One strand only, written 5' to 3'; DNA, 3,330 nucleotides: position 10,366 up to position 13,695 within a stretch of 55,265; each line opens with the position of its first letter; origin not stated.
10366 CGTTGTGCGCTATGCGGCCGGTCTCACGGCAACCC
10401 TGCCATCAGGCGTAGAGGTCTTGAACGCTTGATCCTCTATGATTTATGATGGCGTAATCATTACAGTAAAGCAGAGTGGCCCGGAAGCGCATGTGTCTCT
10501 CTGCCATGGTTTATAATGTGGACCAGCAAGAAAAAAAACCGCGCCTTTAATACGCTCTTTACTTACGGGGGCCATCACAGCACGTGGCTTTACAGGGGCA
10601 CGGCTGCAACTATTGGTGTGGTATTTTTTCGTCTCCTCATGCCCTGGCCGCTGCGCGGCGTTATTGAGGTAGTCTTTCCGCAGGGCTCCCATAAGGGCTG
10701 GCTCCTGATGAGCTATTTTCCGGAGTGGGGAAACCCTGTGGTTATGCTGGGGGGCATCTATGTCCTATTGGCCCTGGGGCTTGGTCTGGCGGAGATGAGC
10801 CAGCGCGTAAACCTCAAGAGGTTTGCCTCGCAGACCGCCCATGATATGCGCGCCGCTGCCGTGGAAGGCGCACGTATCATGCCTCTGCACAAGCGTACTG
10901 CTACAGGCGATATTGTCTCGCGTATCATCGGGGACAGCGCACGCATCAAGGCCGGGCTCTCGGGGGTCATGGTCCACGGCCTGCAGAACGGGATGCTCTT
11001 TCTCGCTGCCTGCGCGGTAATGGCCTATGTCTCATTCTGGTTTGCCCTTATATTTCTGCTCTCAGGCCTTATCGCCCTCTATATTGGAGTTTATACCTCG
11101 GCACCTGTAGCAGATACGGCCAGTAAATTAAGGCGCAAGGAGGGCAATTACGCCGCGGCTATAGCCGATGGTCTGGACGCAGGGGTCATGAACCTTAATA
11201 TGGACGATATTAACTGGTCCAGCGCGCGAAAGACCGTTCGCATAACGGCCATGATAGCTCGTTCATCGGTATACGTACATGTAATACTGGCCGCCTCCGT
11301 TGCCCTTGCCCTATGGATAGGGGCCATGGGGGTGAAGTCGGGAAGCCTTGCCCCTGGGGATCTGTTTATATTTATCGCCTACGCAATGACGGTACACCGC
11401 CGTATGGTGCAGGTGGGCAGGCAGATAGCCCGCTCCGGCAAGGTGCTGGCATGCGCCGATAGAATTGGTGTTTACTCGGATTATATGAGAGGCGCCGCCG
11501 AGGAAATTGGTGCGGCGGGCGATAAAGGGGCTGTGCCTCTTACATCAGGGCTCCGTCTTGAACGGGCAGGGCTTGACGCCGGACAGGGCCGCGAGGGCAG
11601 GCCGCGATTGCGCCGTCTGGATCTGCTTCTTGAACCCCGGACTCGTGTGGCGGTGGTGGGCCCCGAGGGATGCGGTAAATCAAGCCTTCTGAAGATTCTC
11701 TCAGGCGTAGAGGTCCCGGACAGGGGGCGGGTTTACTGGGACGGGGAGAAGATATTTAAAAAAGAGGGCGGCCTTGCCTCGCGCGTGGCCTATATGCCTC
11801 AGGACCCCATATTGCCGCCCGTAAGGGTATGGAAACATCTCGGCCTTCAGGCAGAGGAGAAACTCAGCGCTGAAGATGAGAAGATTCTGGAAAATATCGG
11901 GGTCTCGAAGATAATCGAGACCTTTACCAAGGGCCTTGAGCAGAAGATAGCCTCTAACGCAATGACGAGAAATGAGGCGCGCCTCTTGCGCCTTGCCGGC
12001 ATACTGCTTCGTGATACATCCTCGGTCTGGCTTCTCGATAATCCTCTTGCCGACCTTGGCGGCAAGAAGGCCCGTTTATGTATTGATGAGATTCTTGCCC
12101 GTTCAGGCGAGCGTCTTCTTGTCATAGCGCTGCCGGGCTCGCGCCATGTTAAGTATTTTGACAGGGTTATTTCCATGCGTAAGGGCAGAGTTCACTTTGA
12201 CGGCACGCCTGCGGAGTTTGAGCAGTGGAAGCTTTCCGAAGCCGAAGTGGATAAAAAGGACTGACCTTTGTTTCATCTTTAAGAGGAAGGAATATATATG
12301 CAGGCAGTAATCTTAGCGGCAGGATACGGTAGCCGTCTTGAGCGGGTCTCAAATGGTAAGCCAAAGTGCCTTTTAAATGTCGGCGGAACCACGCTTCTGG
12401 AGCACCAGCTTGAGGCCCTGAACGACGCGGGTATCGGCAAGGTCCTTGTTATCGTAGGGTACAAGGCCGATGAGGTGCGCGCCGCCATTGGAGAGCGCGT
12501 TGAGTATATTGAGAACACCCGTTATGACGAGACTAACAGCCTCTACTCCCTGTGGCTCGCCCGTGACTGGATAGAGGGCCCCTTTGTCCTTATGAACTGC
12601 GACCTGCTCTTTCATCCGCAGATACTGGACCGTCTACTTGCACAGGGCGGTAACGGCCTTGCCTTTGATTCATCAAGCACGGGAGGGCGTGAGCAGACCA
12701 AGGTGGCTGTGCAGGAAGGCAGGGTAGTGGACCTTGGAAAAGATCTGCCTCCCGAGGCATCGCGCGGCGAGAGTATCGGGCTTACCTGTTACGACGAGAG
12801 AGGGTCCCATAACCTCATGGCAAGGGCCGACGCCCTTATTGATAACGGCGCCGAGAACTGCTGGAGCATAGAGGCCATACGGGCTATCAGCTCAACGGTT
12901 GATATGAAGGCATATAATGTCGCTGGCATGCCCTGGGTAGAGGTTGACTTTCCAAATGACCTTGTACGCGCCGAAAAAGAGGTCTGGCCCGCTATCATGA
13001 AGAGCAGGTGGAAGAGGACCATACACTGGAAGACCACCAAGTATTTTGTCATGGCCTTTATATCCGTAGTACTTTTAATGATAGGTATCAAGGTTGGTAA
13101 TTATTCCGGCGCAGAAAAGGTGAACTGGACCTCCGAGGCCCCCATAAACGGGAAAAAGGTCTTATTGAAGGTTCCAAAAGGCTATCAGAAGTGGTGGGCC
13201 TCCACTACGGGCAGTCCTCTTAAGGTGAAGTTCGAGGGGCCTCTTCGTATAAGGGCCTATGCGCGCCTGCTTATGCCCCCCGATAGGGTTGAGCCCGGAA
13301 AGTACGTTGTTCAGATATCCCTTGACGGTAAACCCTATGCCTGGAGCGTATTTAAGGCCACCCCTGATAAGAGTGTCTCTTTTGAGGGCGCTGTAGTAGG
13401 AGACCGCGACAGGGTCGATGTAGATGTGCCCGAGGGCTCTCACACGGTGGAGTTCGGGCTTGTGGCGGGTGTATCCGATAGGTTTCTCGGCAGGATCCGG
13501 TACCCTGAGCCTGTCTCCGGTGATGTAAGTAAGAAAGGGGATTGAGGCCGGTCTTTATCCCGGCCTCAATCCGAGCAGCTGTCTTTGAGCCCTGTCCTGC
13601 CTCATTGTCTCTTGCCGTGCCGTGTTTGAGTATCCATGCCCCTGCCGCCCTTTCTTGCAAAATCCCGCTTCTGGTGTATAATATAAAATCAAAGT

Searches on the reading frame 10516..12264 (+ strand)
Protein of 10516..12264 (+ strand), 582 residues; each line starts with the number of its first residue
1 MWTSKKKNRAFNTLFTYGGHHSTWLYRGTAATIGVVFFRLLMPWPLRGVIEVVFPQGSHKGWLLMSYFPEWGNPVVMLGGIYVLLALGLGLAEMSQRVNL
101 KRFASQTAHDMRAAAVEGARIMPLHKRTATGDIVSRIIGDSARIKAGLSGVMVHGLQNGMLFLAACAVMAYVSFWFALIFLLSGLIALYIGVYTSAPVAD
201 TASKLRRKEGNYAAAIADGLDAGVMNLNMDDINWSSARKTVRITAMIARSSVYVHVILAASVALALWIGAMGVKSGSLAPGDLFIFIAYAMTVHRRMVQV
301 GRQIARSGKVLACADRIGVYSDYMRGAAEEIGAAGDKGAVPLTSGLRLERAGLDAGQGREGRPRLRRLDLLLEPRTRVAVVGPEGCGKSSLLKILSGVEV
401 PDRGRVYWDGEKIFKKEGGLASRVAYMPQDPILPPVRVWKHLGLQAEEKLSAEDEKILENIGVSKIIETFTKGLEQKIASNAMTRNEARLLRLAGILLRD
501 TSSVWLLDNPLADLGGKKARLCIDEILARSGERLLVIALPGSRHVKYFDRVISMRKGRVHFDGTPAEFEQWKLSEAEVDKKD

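Call 59: search_protein_families(library=pfam, proteins=[window:10516-12264:+], max_evalue=0.00001)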
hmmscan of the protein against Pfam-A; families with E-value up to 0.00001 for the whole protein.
window:10516-12264:+ (582 aa): 2 families
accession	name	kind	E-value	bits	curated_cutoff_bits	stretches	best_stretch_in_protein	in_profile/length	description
PF00664.28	ABC_membrane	-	1.3e-17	64.9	28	1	29-197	5-164/274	ABC transporter transmembrane region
PF00005.33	ABC_tran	-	3.7e-16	60.4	25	1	365-511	1-136/137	ABC transporter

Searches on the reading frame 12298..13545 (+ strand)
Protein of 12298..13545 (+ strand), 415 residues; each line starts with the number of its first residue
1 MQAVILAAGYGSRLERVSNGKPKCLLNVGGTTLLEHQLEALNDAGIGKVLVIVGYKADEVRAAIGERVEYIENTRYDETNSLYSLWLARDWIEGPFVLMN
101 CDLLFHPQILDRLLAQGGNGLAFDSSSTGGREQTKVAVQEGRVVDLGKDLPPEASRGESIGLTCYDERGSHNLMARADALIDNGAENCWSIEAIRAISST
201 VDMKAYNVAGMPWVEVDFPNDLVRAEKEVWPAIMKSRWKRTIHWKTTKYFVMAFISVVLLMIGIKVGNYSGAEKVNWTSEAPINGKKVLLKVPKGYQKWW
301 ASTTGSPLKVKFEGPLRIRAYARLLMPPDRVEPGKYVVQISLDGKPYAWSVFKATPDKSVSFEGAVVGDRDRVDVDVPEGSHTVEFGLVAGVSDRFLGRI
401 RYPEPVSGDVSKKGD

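Call 59: search_protein_families(library=pfam, proteins=[window:12298-13545:+], max_evalue=0.00001)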
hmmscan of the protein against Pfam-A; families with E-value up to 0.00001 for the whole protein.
window:12298-13545:+ (415 aa): 3 families
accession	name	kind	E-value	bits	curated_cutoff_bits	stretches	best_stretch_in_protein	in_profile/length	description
PF12804.13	NTP_transf_3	-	1.1e-17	65.1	27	1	3-117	1-111/160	MobA-like NTP transferase domain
PF00483.29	NTP_transferase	-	3.6e-08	33.7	21.2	1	3-67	2-68/245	Nucleotidyl transferase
PF01128.25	IspD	-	6.8e-07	29.7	27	1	1-61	1-60/221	2-C-methyl-D-erythritol 4-phosphate cytidylyltransferase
